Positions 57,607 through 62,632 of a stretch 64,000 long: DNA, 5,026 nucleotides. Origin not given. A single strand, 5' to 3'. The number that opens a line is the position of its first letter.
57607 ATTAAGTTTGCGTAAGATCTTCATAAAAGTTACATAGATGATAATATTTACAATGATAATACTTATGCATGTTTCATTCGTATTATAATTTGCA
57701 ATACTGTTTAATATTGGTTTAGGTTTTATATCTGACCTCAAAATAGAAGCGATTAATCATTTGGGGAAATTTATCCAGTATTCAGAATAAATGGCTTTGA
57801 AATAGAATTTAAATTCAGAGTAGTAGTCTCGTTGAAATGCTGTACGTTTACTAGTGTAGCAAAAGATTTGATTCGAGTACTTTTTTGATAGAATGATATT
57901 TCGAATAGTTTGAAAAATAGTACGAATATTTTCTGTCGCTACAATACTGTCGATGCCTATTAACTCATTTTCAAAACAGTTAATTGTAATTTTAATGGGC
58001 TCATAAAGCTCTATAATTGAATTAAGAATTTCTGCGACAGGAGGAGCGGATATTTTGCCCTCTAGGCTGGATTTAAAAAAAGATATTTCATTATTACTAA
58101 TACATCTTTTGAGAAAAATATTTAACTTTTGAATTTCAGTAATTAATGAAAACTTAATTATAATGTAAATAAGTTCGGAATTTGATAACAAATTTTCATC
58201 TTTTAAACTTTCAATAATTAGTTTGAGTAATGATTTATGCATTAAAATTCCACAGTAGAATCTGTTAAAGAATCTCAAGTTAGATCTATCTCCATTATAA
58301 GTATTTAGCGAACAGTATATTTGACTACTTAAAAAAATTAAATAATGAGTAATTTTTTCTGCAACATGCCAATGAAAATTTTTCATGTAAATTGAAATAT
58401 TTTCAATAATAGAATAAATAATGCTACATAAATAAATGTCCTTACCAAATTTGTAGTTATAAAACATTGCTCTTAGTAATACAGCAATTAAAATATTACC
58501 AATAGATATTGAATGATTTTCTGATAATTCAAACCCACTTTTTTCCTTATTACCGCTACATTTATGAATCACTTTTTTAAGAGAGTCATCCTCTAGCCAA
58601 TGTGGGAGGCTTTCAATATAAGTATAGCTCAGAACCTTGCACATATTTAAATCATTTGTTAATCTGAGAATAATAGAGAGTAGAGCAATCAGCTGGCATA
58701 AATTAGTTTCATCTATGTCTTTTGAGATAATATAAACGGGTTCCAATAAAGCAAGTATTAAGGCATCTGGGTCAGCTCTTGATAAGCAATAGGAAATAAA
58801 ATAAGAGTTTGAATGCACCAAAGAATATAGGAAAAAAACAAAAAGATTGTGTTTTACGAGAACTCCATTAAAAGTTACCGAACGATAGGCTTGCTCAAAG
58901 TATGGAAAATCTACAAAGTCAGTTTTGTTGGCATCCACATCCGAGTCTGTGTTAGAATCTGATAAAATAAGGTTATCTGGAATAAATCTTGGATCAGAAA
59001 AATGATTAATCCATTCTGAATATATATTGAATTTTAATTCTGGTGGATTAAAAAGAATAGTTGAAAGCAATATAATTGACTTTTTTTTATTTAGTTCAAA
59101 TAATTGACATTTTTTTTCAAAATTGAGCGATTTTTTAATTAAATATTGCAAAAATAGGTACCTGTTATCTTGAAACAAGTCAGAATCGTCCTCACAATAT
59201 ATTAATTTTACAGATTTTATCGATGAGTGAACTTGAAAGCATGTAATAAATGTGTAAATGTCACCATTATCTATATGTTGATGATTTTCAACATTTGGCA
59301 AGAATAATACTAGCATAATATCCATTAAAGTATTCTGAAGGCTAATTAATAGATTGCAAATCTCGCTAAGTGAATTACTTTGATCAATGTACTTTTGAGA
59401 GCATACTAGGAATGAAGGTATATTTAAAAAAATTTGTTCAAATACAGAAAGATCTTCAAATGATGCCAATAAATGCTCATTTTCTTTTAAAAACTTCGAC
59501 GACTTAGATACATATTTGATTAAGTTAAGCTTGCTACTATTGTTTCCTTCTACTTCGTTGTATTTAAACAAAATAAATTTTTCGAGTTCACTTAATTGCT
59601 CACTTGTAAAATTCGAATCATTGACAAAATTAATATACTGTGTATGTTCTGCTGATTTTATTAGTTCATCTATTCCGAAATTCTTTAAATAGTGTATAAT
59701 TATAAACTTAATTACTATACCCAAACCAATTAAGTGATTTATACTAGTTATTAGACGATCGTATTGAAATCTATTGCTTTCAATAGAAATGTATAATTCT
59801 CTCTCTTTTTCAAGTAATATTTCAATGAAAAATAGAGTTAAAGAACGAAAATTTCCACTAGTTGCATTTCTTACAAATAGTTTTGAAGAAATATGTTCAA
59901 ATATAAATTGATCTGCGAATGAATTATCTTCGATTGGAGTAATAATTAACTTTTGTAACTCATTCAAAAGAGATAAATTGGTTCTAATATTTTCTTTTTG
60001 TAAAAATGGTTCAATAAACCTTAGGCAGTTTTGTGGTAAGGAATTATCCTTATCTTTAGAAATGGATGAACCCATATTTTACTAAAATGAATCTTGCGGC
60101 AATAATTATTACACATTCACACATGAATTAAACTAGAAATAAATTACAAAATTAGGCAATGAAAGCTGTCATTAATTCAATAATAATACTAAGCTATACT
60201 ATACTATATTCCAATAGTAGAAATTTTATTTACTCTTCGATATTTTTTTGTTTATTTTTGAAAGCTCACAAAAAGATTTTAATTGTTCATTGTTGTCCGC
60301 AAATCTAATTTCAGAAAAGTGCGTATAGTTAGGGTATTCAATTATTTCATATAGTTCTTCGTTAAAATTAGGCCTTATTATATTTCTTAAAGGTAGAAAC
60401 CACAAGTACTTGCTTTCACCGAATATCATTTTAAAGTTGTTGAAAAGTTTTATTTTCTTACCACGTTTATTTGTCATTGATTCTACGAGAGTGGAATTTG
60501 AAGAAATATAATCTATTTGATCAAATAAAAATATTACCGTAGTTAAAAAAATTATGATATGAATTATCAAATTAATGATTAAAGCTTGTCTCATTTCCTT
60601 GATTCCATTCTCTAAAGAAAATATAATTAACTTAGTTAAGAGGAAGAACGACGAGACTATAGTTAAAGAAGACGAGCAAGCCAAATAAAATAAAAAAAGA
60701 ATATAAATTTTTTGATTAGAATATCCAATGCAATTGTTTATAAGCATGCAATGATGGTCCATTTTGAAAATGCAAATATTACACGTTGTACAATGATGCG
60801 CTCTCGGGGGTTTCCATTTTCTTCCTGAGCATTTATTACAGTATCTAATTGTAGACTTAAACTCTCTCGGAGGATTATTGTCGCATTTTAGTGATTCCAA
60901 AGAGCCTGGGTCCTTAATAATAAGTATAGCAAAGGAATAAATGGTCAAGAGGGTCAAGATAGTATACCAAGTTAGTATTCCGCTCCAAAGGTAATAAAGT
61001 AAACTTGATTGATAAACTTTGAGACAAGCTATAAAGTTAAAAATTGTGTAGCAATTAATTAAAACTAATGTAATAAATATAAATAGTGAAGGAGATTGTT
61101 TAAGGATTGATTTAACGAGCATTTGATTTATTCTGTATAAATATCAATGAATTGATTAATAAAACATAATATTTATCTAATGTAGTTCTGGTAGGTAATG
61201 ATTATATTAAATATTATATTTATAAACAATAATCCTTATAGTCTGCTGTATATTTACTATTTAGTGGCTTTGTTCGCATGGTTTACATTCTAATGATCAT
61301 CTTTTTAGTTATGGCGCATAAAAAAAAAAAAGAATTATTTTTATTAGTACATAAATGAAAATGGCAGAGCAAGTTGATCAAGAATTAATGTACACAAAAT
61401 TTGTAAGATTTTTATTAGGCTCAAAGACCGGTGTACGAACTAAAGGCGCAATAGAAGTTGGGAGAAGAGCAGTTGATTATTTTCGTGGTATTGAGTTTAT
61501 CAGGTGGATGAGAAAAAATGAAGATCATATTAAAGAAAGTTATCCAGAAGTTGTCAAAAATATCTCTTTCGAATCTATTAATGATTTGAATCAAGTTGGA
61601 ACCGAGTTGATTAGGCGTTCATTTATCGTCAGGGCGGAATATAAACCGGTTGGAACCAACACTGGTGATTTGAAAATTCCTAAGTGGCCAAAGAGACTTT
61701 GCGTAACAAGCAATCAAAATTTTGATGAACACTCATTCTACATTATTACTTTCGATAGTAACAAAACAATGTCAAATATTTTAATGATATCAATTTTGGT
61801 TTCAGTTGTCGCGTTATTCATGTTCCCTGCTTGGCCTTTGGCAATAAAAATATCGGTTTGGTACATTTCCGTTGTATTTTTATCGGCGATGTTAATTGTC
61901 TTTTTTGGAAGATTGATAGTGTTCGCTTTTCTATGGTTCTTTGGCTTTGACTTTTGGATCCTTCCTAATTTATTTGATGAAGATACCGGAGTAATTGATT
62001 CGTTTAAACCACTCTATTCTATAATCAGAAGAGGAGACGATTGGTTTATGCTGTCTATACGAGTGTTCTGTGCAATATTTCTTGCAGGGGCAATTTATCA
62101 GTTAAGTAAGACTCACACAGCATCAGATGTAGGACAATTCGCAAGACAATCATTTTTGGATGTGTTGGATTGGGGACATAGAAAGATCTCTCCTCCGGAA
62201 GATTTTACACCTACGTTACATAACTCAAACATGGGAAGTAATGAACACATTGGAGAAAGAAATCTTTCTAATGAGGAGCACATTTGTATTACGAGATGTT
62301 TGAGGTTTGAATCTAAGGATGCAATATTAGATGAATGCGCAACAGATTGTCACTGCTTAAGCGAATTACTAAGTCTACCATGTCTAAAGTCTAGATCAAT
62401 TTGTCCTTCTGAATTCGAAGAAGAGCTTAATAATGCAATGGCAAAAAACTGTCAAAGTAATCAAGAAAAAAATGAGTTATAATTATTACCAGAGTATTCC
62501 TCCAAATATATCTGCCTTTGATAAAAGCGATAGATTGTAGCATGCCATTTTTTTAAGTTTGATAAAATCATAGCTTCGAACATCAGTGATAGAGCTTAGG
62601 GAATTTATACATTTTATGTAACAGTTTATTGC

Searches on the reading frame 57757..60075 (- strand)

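Call 29: search_protein_families(library=pfam, proteins=[window:57757-60075:-], max_evalue=0.001)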
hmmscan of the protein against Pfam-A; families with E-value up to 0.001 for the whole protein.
window:57757-60075:- (772 aa): 1 family
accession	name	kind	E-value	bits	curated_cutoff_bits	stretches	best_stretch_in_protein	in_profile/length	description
PF09742.14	Dymeclin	-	2.7e-92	310.7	28.6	1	1-725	1-634/673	Dyggve-Melchior-Clausen syndrome protein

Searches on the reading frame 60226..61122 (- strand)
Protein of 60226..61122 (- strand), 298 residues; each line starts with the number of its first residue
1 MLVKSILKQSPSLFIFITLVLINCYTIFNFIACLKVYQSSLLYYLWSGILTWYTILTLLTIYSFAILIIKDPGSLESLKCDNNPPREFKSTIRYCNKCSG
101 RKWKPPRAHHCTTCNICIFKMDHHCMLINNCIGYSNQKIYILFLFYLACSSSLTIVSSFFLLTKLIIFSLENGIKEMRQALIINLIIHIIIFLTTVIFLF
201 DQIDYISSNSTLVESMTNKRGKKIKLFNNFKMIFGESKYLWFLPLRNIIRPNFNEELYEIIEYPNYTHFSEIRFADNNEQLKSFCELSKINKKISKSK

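Call 29: search_protein_families(library=pfam, proteins=[window:60226-61122:-], max_evalue=0.001)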
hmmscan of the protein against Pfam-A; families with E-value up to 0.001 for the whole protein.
window:60226-61122:- (298 aa): 1 family
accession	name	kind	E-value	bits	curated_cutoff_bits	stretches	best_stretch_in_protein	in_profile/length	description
PF01529.25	DHHC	-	9.9e-30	103.8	28.7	1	92-218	5-132/133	DHHC palmitoyltransferase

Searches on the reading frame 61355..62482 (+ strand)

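Call 29: search_protein_families(library=pfam, proteins=[window:61355-62482:+], max_evalue=0.001)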
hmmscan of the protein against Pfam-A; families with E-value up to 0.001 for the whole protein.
window:61355-62482:+ (375 aa): 1 family
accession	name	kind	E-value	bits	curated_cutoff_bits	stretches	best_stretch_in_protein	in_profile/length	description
PF03839.21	Sec62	-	1.2e-27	97.4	27.8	1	42-222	2-189/191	Translocation protein Sec62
